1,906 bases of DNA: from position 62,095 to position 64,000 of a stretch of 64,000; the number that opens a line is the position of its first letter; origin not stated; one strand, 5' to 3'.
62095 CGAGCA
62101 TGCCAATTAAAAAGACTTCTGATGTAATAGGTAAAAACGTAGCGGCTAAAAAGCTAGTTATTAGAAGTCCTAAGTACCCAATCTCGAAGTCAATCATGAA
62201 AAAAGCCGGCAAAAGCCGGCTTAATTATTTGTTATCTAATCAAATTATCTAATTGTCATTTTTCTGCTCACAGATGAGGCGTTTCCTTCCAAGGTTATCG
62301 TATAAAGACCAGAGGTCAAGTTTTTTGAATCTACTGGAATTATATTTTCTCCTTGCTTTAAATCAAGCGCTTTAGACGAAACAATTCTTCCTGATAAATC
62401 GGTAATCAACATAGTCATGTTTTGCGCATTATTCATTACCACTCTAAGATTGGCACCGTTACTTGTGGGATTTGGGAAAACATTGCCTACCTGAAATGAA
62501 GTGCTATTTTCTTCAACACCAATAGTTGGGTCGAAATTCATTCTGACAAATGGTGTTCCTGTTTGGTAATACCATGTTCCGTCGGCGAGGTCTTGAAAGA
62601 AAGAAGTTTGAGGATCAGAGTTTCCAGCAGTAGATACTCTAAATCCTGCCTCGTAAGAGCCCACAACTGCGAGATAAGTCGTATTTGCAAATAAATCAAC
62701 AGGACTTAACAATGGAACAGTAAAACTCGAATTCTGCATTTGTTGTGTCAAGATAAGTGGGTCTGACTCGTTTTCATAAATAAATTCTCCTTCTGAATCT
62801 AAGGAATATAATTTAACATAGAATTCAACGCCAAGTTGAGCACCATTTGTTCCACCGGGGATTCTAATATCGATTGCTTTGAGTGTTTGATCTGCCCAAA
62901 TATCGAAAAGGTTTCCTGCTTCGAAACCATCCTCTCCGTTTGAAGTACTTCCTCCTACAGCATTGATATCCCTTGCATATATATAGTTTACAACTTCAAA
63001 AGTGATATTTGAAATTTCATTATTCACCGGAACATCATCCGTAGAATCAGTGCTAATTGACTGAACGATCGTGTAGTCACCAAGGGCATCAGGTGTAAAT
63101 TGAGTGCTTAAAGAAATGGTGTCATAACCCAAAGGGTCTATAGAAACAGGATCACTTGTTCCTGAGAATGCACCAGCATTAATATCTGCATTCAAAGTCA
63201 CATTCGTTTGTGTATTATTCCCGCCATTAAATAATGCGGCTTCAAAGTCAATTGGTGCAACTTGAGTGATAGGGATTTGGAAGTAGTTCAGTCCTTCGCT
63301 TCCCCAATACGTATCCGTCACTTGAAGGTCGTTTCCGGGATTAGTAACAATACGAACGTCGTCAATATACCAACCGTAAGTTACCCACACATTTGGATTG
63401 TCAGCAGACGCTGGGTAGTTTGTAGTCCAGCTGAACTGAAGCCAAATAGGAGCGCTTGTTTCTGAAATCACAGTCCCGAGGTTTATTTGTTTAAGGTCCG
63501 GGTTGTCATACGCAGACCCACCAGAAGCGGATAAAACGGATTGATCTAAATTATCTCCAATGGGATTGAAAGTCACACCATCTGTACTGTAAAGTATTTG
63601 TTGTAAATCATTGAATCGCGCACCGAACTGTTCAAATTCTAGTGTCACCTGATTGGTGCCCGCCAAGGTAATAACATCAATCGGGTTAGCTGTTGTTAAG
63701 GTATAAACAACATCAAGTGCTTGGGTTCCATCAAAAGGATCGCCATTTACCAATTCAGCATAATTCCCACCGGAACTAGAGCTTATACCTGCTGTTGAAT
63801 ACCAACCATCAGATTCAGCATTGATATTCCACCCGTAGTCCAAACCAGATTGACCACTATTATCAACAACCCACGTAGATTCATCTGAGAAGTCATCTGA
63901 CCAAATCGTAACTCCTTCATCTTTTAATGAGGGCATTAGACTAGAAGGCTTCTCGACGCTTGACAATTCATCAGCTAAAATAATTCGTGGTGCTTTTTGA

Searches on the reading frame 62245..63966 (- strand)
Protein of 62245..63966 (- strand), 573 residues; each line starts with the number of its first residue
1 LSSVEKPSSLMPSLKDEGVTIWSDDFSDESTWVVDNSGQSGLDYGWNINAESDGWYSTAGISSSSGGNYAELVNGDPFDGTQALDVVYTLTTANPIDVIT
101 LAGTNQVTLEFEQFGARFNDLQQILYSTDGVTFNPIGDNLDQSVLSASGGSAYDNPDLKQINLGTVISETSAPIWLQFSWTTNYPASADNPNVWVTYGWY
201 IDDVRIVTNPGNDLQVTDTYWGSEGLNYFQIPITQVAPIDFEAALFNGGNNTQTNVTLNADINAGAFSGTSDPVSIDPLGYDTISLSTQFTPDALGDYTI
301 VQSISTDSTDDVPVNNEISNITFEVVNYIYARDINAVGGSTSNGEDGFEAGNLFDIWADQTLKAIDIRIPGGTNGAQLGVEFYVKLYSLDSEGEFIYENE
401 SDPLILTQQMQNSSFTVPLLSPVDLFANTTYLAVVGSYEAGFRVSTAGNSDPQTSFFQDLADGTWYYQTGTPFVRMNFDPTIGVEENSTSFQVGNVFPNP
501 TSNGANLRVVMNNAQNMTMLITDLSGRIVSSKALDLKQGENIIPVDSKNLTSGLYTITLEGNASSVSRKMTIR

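Call 92: search_protein_families(library=pfam, proteins=[window:62245-63966:-], max_evalue=0.0001)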
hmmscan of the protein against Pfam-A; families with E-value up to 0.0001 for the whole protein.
window:62245-63966:- (573 aa): 1 family
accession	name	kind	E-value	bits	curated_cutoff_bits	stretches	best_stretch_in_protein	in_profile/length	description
PF18962.6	Por_Secre_tail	-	1.1e-10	42.1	27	1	496-572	1-75/75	Secretion system C-terminal sorting domain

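Call 95: find_encoding_contigs(protein=window:62245-63966:-, flank=10000, max_places=3)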
Protein window:62245-63966:- (573 aa): no gene with exactly this product is on record in the collection.
